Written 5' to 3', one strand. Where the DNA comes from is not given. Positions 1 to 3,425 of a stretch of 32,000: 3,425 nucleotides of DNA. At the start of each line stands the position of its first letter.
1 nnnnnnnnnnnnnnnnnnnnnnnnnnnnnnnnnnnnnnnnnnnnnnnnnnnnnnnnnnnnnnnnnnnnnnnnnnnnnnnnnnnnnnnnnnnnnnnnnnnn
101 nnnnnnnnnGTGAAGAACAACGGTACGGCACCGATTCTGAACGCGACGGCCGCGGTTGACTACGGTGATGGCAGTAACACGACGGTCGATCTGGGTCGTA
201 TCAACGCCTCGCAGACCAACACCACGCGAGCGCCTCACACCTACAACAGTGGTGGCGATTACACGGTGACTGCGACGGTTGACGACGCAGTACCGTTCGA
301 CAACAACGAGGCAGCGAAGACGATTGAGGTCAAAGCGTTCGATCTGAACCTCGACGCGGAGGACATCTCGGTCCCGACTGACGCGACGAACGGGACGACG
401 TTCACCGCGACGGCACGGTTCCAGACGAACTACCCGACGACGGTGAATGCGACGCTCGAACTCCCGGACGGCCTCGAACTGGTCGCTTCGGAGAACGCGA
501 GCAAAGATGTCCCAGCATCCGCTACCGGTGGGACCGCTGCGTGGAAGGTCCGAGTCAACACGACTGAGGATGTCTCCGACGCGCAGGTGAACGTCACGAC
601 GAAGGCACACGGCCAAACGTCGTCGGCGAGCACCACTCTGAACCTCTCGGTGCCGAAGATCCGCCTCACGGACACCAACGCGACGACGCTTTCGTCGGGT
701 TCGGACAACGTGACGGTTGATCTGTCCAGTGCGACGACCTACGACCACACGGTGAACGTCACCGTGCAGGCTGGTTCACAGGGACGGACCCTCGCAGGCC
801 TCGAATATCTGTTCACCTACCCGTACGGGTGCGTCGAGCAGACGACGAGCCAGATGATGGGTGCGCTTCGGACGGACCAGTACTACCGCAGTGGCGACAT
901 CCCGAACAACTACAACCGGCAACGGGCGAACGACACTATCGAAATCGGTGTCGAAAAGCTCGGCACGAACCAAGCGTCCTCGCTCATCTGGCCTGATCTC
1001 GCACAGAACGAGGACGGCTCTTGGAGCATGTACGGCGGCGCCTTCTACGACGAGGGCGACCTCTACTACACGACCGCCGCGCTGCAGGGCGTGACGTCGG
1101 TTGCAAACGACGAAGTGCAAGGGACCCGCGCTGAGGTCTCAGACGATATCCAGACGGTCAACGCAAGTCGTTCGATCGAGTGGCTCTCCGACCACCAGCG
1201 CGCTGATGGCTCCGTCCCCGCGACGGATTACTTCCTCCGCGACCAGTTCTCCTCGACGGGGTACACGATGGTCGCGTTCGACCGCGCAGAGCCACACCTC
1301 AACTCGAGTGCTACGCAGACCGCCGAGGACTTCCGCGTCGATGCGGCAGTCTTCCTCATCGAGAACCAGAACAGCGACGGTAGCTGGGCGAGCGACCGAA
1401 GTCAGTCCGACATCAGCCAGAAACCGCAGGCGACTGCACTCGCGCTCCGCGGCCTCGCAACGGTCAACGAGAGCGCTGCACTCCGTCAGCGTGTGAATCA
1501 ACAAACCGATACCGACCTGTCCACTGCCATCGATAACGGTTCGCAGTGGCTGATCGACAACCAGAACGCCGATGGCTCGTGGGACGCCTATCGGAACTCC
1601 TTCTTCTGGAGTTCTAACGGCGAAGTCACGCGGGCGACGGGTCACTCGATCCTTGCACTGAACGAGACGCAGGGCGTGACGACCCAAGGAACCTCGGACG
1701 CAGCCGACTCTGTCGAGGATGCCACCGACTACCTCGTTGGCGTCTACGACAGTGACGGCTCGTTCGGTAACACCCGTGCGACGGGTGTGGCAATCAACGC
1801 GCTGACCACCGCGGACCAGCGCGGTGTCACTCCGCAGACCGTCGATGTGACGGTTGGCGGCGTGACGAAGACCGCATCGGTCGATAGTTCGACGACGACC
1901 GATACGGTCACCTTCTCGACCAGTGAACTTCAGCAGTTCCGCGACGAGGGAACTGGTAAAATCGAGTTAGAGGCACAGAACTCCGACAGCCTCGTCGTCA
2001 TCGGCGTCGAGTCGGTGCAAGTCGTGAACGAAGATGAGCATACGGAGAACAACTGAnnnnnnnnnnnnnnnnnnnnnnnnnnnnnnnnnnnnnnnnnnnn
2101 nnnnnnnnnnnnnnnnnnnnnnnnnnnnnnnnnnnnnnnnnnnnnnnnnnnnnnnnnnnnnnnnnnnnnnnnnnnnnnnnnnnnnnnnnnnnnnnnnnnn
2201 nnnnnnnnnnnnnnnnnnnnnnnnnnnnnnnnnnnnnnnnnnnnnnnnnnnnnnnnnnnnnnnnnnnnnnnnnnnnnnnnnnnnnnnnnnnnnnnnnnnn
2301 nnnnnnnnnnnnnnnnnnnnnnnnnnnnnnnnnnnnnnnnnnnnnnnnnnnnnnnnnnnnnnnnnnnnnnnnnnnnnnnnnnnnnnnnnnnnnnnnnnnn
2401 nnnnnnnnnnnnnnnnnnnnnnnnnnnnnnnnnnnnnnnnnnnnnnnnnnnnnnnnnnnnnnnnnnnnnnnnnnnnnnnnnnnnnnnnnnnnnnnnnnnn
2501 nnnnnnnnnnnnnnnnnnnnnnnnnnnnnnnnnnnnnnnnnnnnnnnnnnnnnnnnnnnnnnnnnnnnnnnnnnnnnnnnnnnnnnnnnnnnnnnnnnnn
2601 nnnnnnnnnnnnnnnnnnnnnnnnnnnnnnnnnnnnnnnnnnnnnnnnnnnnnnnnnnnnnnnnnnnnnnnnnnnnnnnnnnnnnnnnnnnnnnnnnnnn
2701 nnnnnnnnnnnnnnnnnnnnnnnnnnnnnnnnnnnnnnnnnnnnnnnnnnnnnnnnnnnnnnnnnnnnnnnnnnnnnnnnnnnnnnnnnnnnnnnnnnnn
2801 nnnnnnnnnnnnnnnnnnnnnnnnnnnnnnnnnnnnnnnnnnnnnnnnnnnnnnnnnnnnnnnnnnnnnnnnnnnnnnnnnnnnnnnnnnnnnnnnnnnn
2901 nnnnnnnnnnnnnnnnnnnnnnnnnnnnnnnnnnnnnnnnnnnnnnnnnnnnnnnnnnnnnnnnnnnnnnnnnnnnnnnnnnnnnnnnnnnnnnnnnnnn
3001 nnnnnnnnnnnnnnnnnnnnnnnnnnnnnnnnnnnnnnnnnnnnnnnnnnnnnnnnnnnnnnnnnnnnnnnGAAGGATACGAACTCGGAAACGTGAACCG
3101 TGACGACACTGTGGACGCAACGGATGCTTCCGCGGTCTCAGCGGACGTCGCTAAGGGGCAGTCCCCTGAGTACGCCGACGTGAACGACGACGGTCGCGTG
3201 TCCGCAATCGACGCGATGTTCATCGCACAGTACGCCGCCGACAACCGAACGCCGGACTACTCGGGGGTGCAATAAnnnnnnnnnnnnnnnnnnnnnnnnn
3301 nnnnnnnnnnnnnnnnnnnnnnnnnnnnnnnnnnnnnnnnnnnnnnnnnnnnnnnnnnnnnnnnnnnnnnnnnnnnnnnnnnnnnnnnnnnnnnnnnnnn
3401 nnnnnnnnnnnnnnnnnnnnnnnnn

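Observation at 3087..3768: Adjacent cognate-looking dockerin and cohesin modules separated only by a gene boundary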

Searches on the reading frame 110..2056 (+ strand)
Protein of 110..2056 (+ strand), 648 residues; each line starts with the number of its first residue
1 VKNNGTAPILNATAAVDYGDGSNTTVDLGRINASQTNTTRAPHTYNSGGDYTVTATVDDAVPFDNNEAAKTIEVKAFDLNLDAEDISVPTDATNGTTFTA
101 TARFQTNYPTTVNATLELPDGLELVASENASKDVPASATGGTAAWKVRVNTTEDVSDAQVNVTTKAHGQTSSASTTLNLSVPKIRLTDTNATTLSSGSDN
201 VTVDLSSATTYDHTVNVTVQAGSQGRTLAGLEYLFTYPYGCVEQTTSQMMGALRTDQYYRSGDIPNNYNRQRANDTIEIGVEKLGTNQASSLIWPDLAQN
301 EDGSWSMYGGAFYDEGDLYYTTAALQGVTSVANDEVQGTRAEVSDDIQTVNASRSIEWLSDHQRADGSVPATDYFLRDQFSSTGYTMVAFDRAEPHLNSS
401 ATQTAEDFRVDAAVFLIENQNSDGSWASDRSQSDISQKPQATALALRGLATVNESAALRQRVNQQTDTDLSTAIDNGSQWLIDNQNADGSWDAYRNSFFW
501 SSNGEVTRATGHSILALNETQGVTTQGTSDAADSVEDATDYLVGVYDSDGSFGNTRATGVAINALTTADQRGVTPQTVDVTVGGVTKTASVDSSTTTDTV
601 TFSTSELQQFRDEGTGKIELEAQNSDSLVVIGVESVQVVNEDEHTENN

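Call 4: search_protein_families(library=pfam, proteins=[window:110-2056:+], max_evalue=1)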
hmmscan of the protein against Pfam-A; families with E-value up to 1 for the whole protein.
window:110-2056:+ (648 aa): 10 families
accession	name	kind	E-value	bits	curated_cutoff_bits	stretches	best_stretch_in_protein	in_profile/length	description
PF07678.20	TED_complement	-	2.2e-11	43.9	22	2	229-376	17-140/312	A-macroglobulin TED domain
PF13243.12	SQHop_cyclase_C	-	1.4e-05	24.8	26.1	2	400-493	200-286/319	Squalene-hopene cyclase C-terminal domain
PF18911.6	PKD_4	-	0.0012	19.3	27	1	13-74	36-85/85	PKD domain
PF00801.26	PKD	-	0.0039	17.6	23.5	1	20-65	26-73/80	PKD domain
PF07705.17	CARDB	-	0.0086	16.7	22.7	1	2-59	28-85/101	CARDB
PF13249.12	SQHop_cyclase_N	-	0.031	13.9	26.2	0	473-495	46-68/291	Squalene-hopene cyclase N-terminal domain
PF14836.12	Ubiquitin_3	-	0.034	14.5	24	0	398-427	58-87/88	Ubiquitin-like domain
PF00432.27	Prenyltrans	-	0.049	13.5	26.5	1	298-373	62-122/304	Prenyltransferase alpha-alpha toroid domain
PF10554.14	Phage_ASH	-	0.079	13.9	26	1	87-161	20-85/107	Ash protein family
PF10182.14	Flo11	-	0.32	11.5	25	1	139-273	13-145/151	Flo11 domain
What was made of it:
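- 1..2056 (+): 3' part (last 684 codons) of the first cassette gene. It encodes a roughly 1,900-aa secreted alpha-2-macroglobulin/TEP-like protein with CARDB repeats, a PKD-like domain and a thioester domain. It runs off the left end of the window. Pfam TED_complement E 2.2e-11, 43.9 bits against cut-off 22 (call 4).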

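Call 5: search_protein_families(library=ncbifam, proteins=[window:110-2056:+], max_evalue=1)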
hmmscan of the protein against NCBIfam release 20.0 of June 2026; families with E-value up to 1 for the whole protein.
window:110-2056:+ (648 aa): 4 families
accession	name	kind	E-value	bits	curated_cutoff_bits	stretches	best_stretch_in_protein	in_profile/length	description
TIGR01787.1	squalene_cyclas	subfamily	9.5e-07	27.8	322.7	2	463-562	501-597/622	squalene/oxidosqualene cyclases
TIGR03463.1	osq_cycl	subfamily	3.9e-06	25.4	851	2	351-492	478-603/634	2,3-oxidosqualene cyclase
TIGR01507.1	hopene_cyclase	equivalog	0.00014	20.4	431.1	2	352-493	476-602/640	squalene--hopene cyclase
TIGR02631.1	xylA_Arthro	equivalog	0.031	13.3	447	1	42-95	38-91/382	xylose isomerase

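Call 76: search_solved_structures(query=window:110-2056:+, max_evalue=0.01, show_alignments=1)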
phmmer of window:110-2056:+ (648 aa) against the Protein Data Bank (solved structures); distinct sequences matched with E-value up to 0.01: 0.
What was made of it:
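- On Alpha-2-macroglobulin / thioester-containing proteins (upstream gene): No PDB sequence match at E<=0.01 (call 76).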

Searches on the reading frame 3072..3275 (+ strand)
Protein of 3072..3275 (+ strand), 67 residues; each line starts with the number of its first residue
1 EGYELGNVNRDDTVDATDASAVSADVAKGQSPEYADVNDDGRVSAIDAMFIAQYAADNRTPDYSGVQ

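Call 88: search_dna_similar(query=window:3072-3275:+, collection=plasmids, mode=protein, max_evalue=0.001, max_rows=40)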
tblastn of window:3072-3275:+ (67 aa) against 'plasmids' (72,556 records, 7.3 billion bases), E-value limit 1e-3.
No match.
